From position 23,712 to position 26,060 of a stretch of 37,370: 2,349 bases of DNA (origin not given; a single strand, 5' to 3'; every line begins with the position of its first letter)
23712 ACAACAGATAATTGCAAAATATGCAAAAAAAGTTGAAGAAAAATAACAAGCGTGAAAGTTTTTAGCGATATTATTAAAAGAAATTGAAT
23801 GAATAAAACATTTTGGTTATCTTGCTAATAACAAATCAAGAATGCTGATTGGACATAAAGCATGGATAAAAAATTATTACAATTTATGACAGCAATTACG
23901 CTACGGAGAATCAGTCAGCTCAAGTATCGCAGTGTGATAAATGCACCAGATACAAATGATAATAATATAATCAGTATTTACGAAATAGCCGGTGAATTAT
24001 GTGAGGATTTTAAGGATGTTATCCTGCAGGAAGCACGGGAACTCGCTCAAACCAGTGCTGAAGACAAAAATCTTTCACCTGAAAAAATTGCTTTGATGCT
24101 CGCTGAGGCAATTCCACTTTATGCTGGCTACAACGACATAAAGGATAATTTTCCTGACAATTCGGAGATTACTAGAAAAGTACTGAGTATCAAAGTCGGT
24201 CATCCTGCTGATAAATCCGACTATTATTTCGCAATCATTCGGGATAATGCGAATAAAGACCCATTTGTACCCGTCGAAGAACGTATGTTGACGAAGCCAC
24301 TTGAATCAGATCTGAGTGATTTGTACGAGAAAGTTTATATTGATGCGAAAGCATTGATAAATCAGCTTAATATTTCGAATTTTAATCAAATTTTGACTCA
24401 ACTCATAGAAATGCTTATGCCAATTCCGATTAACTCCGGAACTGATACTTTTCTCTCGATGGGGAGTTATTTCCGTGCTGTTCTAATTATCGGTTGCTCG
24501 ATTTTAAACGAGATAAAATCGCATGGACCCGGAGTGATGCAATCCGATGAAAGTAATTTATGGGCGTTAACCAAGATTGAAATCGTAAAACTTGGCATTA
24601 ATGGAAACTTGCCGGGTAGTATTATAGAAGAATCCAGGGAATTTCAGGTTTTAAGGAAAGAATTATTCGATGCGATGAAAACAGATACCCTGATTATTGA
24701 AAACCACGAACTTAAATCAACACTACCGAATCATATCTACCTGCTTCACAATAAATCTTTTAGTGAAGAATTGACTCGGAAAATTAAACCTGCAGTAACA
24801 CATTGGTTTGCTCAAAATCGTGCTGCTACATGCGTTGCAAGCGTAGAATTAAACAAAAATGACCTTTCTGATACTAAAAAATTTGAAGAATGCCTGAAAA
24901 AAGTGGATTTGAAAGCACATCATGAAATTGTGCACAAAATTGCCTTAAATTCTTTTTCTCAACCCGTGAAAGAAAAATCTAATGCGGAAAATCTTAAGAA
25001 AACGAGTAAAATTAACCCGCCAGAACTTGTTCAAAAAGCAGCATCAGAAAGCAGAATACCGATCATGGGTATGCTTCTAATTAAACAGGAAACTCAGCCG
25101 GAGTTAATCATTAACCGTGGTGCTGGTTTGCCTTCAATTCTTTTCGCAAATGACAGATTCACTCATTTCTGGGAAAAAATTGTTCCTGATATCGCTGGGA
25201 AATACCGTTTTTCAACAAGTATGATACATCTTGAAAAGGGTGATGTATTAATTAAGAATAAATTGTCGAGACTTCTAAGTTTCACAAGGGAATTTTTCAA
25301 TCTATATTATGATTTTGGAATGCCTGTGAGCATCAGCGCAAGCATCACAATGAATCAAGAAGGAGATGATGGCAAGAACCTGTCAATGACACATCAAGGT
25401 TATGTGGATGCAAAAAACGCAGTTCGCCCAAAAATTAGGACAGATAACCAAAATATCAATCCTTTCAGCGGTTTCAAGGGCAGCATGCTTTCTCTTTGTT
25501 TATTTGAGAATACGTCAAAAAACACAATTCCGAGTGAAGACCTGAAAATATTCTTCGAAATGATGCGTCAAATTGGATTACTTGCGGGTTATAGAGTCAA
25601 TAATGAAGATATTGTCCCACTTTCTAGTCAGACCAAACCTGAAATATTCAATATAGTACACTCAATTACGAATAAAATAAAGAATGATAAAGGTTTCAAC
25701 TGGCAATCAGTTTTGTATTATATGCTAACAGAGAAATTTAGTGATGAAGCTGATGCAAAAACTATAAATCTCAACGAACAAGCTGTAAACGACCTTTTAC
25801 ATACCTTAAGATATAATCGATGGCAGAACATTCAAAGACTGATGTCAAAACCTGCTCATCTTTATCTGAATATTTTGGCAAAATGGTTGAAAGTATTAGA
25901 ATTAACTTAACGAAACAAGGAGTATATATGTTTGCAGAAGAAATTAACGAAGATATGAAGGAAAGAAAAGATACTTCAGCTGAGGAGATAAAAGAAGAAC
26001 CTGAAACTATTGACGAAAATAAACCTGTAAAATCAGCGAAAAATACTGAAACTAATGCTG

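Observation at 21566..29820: EF-G paralog and the Csm-like block form one apparent transcription unit in a translation-related neighbourhood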

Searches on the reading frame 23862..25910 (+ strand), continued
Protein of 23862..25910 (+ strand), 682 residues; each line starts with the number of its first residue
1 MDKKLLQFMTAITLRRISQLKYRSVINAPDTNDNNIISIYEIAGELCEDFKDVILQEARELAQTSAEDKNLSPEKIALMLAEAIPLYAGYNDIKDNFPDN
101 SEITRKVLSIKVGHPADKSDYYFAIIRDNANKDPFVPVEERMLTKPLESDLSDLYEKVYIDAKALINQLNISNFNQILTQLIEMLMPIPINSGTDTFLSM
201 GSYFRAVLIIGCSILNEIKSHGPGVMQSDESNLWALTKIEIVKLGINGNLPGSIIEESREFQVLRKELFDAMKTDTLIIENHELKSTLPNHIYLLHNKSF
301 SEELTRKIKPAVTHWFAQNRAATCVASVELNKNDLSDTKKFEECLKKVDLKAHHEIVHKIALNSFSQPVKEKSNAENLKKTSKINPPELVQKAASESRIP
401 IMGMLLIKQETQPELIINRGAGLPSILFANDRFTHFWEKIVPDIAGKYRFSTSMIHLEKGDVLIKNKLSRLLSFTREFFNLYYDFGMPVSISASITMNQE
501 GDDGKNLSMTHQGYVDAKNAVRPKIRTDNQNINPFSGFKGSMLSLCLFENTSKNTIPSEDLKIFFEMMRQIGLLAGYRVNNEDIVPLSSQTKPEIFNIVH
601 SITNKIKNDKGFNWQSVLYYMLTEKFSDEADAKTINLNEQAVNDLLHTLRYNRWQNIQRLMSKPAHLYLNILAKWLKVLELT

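Call 79: find_encoding_contigs(protein=P0136, flank=10000, max_places=4)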
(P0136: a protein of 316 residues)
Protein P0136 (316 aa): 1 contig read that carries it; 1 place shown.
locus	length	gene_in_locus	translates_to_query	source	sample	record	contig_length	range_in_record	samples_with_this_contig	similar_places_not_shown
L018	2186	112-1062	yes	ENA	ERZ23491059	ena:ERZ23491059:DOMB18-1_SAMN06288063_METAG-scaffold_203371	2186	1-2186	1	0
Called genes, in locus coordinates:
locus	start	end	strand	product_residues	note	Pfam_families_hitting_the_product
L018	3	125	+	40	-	?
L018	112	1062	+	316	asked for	-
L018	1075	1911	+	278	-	PF03750:Csm2_III-A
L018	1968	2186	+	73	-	?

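Call 98: predict_structure(alignment_id=A5)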
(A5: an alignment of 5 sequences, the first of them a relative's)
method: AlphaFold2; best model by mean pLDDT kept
length: 682 residues; sequences in the alignment: 5
mean_pLDDT: 41.3   pTM: 0.24
mean pLDDT of the five models: 41.3, 41.3, 40.7, 36.5, 32.0
residues with pLDDT >= 90: 0; 70-90: 7; 50-70: 161; < 50: 514
segments of 3 or more residues with pLDDT < 50: 1-94, 99-159, 169-171, 177-179, 181-236, 239-255, 274-289, 298-300, 311-400, 411-429, 495-557, 578-586, 588-590, 627-682
pLDDT, mean of each block of 10 residues (from residue 1): 32 35 29 38 38 38 41 35 32 45 39 34 40 42 36 41 55 50 37 27 26 27 29 46 35 51 61 45 46 51 52 40 24 32 34 33 29 25 27 32 58 36 36 64 69 53 64 64 54 47 37 41 26 27 32 45 54 51 44 53 53 54 50 41 40 38 36 39 35
secondary structure, 60 per line:
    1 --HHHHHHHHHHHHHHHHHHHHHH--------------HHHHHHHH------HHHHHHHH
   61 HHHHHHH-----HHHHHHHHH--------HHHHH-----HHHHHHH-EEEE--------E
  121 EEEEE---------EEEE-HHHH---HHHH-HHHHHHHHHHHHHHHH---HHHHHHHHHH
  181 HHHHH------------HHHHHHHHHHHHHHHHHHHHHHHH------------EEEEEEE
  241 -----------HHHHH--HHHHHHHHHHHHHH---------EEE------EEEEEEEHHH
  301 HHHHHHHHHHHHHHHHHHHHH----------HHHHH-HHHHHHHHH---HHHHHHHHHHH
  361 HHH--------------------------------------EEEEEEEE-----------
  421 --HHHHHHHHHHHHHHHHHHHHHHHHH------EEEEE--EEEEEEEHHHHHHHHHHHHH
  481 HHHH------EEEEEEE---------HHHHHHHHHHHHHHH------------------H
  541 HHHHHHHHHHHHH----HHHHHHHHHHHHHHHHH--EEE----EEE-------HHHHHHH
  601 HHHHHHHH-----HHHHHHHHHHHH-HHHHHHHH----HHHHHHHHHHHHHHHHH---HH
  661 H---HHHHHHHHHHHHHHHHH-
elements in order (helices of 4 or more, strands of 3 or more residues): H3-24 H39-46 H53-67 H73-81 H90-94 H100-106 E108-111 E120-125 E135-138 H140-143 H147-150 H152-167 H171-185 H198-221 E234-240 H252-256 H259-272 E282-284 E291-297 H298-321 H332-336 H338-346 H350-363 E402-409 H423-447 E454-458 E461-467 H468-484 E491-497 H507-521 H540-553 H558-574 E577-579 E584-586 H594-608 H614-625 H627-634 H639-655 H665-681

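Call 100: fold_search(model_id=the predicted structure, library=pdb)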
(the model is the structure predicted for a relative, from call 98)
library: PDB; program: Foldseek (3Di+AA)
matches with E <= 10: 892; with E <= 0.001: 2
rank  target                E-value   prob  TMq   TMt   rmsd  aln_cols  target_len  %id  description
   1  9asi_A                2.7e-04  0.93  0.16  0.15  32.5       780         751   12  Cryo-EM structure of the active Lactococcus lactis Csm bound to target in pre-cleavage stage (released 2024-08-14)
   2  6xn3_A                8.1e-04  0.87  0.16  0.16  33.7       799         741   14  Structure of the Lactococcus lactis Csm CTR_4:3 CRISPR-Cas Complex (released 2022-01-12)
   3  6ifl_A                2.8e-03  0.87  0.18  0.17  23.2       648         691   11  Cryo-EM structure of type III-A Csm-NTR complex (released 2018-12-12)
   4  4nez                  5.3e-03  0.89  0.09  0.27  18.3       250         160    7  Crystal Structure of an engineered protein with ferredoxin fold, Northeast Structural Genomics Consortium (NESG) Target  (released 2014-01-15)
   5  7uzz_F                5.3e-03  0.85  0.14  0.15  27.0       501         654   10  Staphylococcus epidermidis RP62a CRISPR tall effector complex (released 2022-07-06)
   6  4doz                  7.5e-03  0.97  0.14  0.17  15.4       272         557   10  Crystal structure of Pyrococcus furiosus Cmr2 (Cas10) (released 2012-03-21)
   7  7v01_F                8.9e-03  0.99  0.14  0.14  14.9       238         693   12  Staphylococcus epidermidis RP62a CRISPR short effector complex with self RNA target and ATP (released 2022-07-06)
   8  9g9c_A                8.9e-03  0.84  0.18  0.19  25.4       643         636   12  CryoEM structure of Enterococcus italicus Csm-crRNA-CTR (3.2) complex (released 2025-02-05)
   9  2eky_G                1.0e-02  0.98  0.10  0.46   6.5       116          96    9  Crystal Structure of hypothetical protein MJ1052 from Methanocaldococcus jannaschii (Form 1) (released 2007-10-02)
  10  4ney_B                1.1e-02  0.80  0.09  0.27  17.8       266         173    8  Crystal Structure of an engineered protein with ferredoxin fold, Northeast Structural Genomics Consortium (NESG) Targe (released 2014-01-15)
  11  6nue_J                1.3e-02  0.94  0.14  0.14  14.0       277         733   14  Small conformation of apo CRISPR_Csm complex (released 2019-03-13)
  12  2eky_C                1.3e-02  0.97  0.10  0.46   6.8       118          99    9  Crystal Structure of hypothetical protein MJ1052 from Methanocaldococcus jannaschii (Form 1) (released 2007-10-02)
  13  7uzw_F                1.7e-02  0.99  0.14  0.18  10.4       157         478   14  Staphylococcus epidermidis RP62a CRISPR effector subcomplex (released 2022-07-06)
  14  2eky_A                1.7e-02  0.98  0.10  0.48   6.5       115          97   12  Crystal Structure of hypothetical protein MJ1052 from Methanocaldococcus jannaschii (Form 1) (released 2007-10-02)
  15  4es1                  1.8e-02  0.99  0.09  0.47   6.0       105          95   12  Double-stranded Endonuclease Activity in B. halodurans Clustered Regularly Interspaced Short Palindromic Repeats (CRISPR (released 2012-08-22)
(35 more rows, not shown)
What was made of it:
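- On Type III-A (Csm) CRISPR-Cas: The fold-level match to Cas10 is weak: E 2.7e-4 and TM 0.16, on a model with pLDDT 41 (calls 98, 100).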

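Call 112: search_dna_similar(query=window:23862-25910:+, collection=plasmids, mode=protein, max_evalue=0.001, max_rows=5)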
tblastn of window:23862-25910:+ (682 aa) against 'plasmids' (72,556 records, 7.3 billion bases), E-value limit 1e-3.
No match.

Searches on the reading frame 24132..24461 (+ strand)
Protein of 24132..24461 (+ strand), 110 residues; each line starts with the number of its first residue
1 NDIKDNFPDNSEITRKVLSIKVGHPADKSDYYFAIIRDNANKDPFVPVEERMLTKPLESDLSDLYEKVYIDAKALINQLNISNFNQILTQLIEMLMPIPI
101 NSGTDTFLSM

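Call 68: search_protein_families(library=pfam, proteins=[window:24132-24461:+], max_evalue=10)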
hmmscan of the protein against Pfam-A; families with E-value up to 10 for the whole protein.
window:24132-24461:+ (110 aa): 2 families
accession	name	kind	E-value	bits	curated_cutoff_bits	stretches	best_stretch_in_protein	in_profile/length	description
PF12491.13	ApoB100_C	-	0.012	16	27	1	59-95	11-46/57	Apolipoprotein B100 C terminal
PF17525.8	DUF5447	-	0.18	12.8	27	1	24-52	64-92/96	Lysogeny maintenance protein PflM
